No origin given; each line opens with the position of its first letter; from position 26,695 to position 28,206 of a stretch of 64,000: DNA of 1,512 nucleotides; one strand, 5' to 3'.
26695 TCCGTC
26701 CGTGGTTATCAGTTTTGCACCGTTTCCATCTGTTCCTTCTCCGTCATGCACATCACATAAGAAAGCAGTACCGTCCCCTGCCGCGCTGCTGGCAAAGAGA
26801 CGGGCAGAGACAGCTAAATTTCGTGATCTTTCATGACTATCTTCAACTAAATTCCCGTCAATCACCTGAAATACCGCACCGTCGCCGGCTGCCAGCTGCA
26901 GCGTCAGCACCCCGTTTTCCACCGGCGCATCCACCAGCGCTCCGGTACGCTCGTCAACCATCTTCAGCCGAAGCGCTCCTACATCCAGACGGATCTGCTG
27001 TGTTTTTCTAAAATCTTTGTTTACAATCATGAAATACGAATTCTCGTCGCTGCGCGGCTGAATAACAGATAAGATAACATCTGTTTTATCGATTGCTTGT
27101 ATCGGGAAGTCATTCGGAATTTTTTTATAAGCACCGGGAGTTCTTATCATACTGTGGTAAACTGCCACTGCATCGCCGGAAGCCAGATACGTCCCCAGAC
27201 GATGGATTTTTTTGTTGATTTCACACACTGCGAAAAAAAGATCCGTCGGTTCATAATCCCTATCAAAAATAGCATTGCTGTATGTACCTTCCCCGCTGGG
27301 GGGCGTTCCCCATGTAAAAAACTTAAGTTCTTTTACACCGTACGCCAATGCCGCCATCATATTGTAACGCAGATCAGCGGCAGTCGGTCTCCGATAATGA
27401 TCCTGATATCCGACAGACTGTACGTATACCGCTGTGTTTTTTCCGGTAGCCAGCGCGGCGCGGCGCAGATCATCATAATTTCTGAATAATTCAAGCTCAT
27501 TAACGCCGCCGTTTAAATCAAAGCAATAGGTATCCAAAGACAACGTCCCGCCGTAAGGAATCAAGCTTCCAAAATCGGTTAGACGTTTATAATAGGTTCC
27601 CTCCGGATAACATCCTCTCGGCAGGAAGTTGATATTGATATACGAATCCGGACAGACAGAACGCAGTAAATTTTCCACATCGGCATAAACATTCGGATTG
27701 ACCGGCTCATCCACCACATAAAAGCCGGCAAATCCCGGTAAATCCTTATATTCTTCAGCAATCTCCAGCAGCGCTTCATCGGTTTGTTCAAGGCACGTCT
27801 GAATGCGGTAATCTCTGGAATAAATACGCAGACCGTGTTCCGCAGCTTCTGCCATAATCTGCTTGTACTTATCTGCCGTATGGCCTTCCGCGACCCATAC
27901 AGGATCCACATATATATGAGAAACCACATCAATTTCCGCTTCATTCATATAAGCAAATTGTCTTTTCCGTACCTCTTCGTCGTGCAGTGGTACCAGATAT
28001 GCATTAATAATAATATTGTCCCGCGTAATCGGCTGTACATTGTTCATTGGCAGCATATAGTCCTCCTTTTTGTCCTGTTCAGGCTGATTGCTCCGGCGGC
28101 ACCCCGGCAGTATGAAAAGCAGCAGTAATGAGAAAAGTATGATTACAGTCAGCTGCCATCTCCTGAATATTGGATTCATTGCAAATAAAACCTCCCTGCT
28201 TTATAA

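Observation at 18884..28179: About 9 kb block of secreted proteins around a CotH-family protein with lamin-tail domains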

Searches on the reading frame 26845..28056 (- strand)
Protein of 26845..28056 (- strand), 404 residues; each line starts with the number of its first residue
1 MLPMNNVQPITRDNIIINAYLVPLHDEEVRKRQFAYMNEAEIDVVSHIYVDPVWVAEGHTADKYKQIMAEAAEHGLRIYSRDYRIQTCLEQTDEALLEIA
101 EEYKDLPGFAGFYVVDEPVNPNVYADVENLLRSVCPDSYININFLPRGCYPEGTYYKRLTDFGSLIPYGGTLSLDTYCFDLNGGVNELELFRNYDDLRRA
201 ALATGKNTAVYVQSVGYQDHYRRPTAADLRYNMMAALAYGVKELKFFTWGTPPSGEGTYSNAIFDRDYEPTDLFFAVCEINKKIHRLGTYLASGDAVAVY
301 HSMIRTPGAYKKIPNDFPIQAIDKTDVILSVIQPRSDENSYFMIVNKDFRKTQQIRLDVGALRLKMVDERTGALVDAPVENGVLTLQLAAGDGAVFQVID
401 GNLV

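Call 20: find_homologous_proteins(query=window:26845-28056:-)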
Query seq(404 aa) (404 aa): 19 proteins with E <= 0.001 among 8000 candidates.
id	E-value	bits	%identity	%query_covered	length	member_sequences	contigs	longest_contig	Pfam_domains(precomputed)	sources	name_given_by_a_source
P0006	6.2e-155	534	64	93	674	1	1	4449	PF00754.32,PF22633.4,PF02449.22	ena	-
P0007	1.9e-141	490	71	76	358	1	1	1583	PF02449.22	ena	-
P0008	5.5e-130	452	52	97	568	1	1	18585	PF00754.32,PF22633.4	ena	-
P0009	4.8e-128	445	51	99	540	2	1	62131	-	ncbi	-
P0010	9.3e-115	402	47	97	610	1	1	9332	PF00754.32,PF22633.4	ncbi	-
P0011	1.4e-108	381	47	95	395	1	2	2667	-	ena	-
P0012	1.8e-107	378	47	93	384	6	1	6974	-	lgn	-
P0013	7.5e-100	353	72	54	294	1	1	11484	-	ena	-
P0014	2.6e-96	341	48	81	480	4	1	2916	PF00754.32,PF22633.4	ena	-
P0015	9.8e-91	323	55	63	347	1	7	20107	-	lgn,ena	-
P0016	1.2e-75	273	54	56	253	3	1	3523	-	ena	-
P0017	2.0e-75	272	54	56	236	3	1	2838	-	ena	-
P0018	3.9e-65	238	51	57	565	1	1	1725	PF00754.32,PF22633.4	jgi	jgi:hypothetical protein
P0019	1.8e-58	216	34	92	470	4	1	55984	-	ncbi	-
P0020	2.3e-50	190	51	46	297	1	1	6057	-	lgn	-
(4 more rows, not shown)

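Call 21: find_encoding_contigs(protein=P0009, flank=10000, max_places=2)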
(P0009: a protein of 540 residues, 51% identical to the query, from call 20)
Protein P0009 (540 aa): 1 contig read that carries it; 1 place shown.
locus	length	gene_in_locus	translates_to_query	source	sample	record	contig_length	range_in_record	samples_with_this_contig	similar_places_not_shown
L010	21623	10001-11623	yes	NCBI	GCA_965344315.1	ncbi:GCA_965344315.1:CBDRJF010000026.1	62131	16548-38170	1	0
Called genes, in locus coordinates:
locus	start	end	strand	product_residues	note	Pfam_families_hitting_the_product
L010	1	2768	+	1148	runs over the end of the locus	-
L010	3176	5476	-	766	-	PF03372:Exo_endo_phos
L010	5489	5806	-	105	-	-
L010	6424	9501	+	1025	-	-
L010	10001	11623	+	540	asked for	-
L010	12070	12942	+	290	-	-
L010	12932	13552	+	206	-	-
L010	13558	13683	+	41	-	-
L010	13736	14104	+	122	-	-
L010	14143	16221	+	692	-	-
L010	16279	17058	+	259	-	PF01555:N6_N4_Mtase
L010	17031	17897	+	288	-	PF19044:P-loop_TraG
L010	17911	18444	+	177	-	PF18954:DUF5697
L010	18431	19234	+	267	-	-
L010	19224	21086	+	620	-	PF02534:T4SS-DNA_transf, PF10412:TrwB_AAD_bind, PF12696:TraG-D_C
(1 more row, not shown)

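Call 22: find_encoding_contigs(protein=P0019, flank=10000, max_places=2)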
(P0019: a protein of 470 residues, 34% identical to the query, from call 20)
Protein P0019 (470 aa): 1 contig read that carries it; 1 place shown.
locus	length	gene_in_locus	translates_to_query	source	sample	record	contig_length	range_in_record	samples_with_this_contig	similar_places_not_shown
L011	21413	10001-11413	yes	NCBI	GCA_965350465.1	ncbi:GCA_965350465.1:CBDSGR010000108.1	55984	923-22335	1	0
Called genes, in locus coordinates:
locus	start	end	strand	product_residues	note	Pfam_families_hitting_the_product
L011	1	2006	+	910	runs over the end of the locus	PF00690:Cation_ATPase_N, PF00122:E1-E2_ATPase, PF00702:Hydrolase, PF13246:Cation_ATPase, PF00689:Cation_ATPase_C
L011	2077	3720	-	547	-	PF00501:AMP-binding, PF13193:AMP-binding_C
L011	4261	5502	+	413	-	PF02073:Peptidase_M29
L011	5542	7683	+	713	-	PF17389:Bac_rhamnosid6H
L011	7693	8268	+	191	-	-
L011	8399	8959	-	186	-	PF01520:Amidase_3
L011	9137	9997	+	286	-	PF00590:TP_methylase, PF23016:RsmI_C (weak)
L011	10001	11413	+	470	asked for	-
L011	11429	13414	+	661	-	PF17128:DUF5107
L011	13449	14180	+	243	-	-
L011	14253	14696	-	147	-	PF01220:DHquinase_II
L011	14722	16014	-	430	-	PF08501:Shikimate_dh_N, PF01202:SKI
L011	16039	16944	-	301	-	-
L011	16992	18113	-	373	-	PF01264:Chorismate_synt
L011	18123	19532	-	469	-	PF00275:EPSP_synthase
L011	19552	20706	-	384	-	PF13685:Fe-ADH_2, PF01761:DHQ_synthase, PF24621:DHQS_C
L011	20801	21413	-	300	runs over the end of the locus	PF13489:Methyltransf_23, PF00891:Methyltransf_2 (weak), PF01209:Ubie_methyltran, PF08241:Methyltransf_11, PF08242:Methyltransf_12, PF13649:Methyltransf_25, PF13847:Methyltransf_31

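Call 23: find_encoding_contigs(protein=P0008, flank=10000, max_places=2)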
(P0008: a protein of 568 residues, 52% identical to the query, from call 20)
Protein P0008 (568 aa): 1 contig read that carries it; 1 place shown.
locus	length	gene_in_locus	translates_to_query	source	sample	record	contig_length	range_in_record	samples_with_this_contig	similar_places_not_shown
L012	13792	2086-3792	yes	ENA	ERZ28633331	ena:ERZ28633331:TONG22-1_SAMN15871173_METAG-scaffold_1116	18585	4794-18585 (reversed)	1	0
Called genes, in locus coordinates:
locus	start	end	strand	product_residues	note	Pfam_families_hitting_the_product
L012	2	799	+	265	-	?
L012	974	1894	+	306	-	PF02311:AraC_binding (faint), PF00165:HTH_AraC, PF12833:HTH_18, PF00165:HTH_AraC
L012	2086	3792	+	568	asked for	PF00754:F5_F8_type_C, PF22633:F5_F8_type_C_2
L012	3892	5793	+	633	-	PF02838:Glyco_hydro_20b (weak), PF03648:Glyco_hydro_67N (weak), PF16126:DUF4838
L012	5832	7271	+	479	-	-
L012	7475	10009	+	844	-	PF01663:Phosphodiest (weak), PF00884:Sulfatase (weak), PF01663:Phosphodiest, PF01676:Metalloenzyme (weak), PF07953:Toxin_R_bind_N (faint), PF13385:Laminin_G_3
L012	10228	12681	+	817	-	PF00754:F5_F8_type_C, PF22633:F5_F8_type_C_2, PF00754:F5_F8_type_C, PF22633:F5_F8_type_C_2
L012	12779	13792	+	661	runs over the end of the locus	PF01261:AP_endonuc_2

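Call 32: predict_structure(alignment_id=A2)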
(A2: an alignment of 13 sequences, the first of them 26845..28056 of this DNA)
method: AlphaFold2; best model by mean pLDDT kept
length: 404 residues; sequences in the alignment: 13
mean_pLDDT: 91.8   pTM: 0.92
mean pLDDT of the five models: 91.8, 89.9, 88.8, 88.7, 87.3
residues with pLDDT >= 90: 333; 70-90: 55; 50-70: 8; < 50: 8
segments of 3 or more residues with pLDDT < 50: 1-8
pLDDT, mean of each block of 10 residues (from residue 1): 40 88 93 97 94 91 96 96 96 98 97 94 95 93 86 87 89 90 90 95 94 90 94 97 95 79 94 97 96 94 93 96 95 83 96 97 95 97 97 95 79
secondary structure, 60 per line:
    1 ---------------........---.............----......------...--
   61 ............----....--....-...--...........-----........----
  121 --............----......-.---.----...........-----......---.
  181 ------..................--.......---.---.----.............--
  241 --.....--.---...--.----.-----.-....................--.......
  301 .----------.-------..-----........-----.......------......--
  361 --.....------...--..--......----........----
elements in order: E16-23 H27-39 E44-49 H61-72 E77-80 H83-86 H93-103 E109-116 H123-134 E139-144 H155-165 E171-176 H187-204 E207-213 H226-238 E243-247 H272-291 E294-301 E327-334 E340-346 E353-358 E363-367 E374-376 E383-388 E393-400

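Call 40: find_related_loci(query=A2, collection=genome_contigs, flank=10000)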
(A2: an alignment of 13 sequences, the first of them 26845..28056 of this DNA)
Query A2 (404 aa) in genome_contigs; peptide patterns used: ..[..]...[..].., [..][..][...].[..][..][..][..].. (x = any residue, [..] = any of these).
203 stretches matched a pattern; 33 encode a relative of the query (tblastn E <= 1e-3); 31 distinct loci.
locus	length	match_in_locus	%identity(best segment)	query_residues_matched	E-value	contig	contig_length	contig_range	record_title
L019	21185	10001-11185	66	8-403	1e-174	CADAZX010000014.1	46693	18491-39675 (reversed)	MAG: uncultured Ruminococcus sp. isolate RUG13779 genome assembly, contig: RUG13779_asm_14, whole genome shotgun sequenc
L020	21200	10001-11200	65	3-403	9e-173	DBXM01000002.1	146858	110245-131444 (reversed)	MAG TPA_asm: Mageeibacillus sp. UBA1212 UBA1212_contig_11509, whole genome shotgun sequence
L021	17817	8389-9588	65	3-403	9e-173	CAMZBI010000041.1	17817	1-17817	MAG TPA_asm: uncultured Clostridia bacterium isolate SRR10912533_bin.33_metaWRAP_v1.3_MAG genome assembly, contig: ERZ14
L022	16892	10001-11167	67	9-398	2e-172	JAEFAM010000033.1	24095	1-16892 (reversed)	MAG: Clostridia bacterium isolate Tb.RUG.494 NODE_8605_length_24095_cov_1.275576, whole genome shotgun sequence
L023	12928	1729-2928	63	3-403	4e-170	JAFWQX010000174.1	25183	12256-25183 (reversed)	MAG: Clostridia bacterium isolate RGIG5989 Sheep_Omasum-2__c929917, whole genome shotgun sequence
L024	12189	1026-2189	66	10-398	2e-169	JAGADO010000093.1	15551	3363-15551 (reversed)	MAG: Clostridia bacterium isolate RGIG8345 Water_buffalos_Rumen.Co__c4729611, whole genome shotgun sequence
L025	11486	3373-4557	66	8-404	2e-173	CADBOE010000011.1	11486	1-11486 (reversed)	MAG: uncultured Ruminococcus sp. isolate RUG14148 genome assembly, contig: RUG14148_asm_11, whole genome shotgun sequenc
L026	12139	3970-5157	67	1-397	7e-180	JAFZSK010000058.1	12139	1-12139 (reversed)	MAG: Clostridia bacterium isolate RGIG8055 Water_buffalos_Rumen-1__c670202, whole genome shotgun sequence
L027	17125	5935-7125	52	9-404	1e-138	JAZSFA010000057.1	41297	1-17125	MAG: Eubacteriales bacterium isolate T1900044586_TS20190052.MAGScoT_cleanbin_000011 SGB_598_k141_724808, whole genome sh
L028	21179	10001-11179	51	13-404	8e-137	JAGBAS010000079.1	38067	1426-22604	MAG: Clostridia bacterium isolate RGIG8947 Water_deer_Rectum-1__c210579, whole genome shotgun sequence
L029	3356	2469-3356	68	3-299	1e-140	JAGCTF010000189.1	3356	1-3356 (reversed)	MAG: Clostridia bacterium isolate RGIG10101 Yak_Rumen-1__c1578148, whole genome shotgun sequence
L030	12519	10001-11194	52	8-404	8e-136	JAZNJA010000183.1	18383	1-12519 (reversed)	MAG: Eubacteriales bacterium isolate T1900044682_TS20190148.MAGScoT_cleanbin_000009 SGB_1696_k141_1345001, whole genome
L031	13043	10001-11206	50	3-404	1e-135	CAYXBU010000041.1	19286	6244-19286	MAG TPA_asm: uncultured Clostridium sp. isolate SRP350583_co2_371 genome assembly, contig: NODE_4044_length_19286_cov_10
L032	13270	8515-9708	51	8-404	6e-135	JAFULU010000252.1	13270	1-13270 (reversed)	MAG: Clostridia bacterium isolate RGIG4611 Roe_deer_Rectum-4__c383642, whole genome shotgun sequence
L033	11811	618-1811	52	8-404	8e-135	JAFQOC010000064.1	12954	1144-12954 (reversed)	MAG: Clostridia bacterium isolate RGIG1996 Goat_Colon-1__c94554, whole genome shotgun sequence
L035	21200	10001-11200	64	3-403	3e-172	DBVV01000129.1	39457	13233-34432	MAG TPA_asm: Mageeibacillus sp. UBA1255 UBA1255_contig_4448, whole genome shotgun sequence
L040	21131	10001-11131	29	27-398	3e-35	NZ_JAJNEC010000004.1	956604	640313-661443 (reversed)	Niabella pedocola strain JCM 31011 JCM31011_ctg004, whole genome shotgun sequence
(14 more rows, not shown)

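Call 46: search_solved_structures(query=A2, max_evalue=10, show_alignments=3)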
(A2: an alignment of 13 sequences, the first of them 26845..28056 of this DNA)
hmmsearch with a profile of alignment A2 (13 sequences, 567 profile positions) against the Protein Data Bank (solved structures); distinct sequences matched with E-value up to 10: 69 (the best 60 are shown).
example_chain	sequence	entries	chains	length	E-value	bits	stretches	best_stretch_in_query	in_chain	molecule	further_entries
7d29_A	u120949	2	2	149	4.2e-07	31.9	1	449-565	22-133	AlyQ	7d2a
5xnr_A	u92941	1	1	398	1.2e-06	30.4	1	449-565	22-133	AlyQ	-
4a4a_A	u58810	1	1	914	3.9e-06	28.7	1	438-565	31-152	ALPHA-N-ACETYLGLUCOSAMINIDASE FAMILY PROTEIN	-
4a42_A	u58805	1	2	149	4.5e-06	28.5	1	424-565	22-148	ALPHA-N-ACETYLGLUCOSAMINIDASE FAMILY PROTEIN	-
7mfk_A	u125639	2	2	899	7e-06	27.9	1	451-565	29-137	Alpha-N-acetylglucosaminidase family protein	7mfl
2vc9_A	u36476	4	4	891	7.9e-06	27.7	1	462-565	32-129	ALPHA-N-ACETYLGLUCOSAMINIDASE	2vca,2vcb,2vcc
4gwi_A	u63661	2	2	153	1.4e-05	26.9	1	426-564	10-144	Platelet aggregation factor Sm-hPAF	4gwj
3le0_A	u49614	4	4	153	2e-05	26.4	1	426-564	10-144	Platelet aggregation factor Sm-hPAF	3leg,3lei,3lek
8c5g_A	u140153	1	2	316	2.9e-05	25.9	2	468-539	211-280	Neuropilin-1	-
9s56_A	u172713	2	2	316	2.9e-05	25.9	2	468-539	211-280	Neuropilin-1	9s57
2qqi_A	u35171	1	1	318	2.9e-05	25.9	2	468-539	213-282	Neuropilin-1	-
9eou_A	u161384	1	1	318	2.9e-05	25.9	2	468-539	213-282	Neuropilin-1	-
2qqm_A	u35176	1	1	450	8.4e-05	24.3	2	468-539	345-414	Neuropilin-1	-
2orx_A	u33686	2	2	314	0.0001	24.1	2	469-539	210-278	Neuropilin-1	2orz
4a41_A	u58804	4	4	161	0.00021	23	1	450-564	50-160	ALPHA-N-ACETYLGLUCOSAMINIDASE FAMILY PROTEIN | Alpha-N-acetylglucosaminidase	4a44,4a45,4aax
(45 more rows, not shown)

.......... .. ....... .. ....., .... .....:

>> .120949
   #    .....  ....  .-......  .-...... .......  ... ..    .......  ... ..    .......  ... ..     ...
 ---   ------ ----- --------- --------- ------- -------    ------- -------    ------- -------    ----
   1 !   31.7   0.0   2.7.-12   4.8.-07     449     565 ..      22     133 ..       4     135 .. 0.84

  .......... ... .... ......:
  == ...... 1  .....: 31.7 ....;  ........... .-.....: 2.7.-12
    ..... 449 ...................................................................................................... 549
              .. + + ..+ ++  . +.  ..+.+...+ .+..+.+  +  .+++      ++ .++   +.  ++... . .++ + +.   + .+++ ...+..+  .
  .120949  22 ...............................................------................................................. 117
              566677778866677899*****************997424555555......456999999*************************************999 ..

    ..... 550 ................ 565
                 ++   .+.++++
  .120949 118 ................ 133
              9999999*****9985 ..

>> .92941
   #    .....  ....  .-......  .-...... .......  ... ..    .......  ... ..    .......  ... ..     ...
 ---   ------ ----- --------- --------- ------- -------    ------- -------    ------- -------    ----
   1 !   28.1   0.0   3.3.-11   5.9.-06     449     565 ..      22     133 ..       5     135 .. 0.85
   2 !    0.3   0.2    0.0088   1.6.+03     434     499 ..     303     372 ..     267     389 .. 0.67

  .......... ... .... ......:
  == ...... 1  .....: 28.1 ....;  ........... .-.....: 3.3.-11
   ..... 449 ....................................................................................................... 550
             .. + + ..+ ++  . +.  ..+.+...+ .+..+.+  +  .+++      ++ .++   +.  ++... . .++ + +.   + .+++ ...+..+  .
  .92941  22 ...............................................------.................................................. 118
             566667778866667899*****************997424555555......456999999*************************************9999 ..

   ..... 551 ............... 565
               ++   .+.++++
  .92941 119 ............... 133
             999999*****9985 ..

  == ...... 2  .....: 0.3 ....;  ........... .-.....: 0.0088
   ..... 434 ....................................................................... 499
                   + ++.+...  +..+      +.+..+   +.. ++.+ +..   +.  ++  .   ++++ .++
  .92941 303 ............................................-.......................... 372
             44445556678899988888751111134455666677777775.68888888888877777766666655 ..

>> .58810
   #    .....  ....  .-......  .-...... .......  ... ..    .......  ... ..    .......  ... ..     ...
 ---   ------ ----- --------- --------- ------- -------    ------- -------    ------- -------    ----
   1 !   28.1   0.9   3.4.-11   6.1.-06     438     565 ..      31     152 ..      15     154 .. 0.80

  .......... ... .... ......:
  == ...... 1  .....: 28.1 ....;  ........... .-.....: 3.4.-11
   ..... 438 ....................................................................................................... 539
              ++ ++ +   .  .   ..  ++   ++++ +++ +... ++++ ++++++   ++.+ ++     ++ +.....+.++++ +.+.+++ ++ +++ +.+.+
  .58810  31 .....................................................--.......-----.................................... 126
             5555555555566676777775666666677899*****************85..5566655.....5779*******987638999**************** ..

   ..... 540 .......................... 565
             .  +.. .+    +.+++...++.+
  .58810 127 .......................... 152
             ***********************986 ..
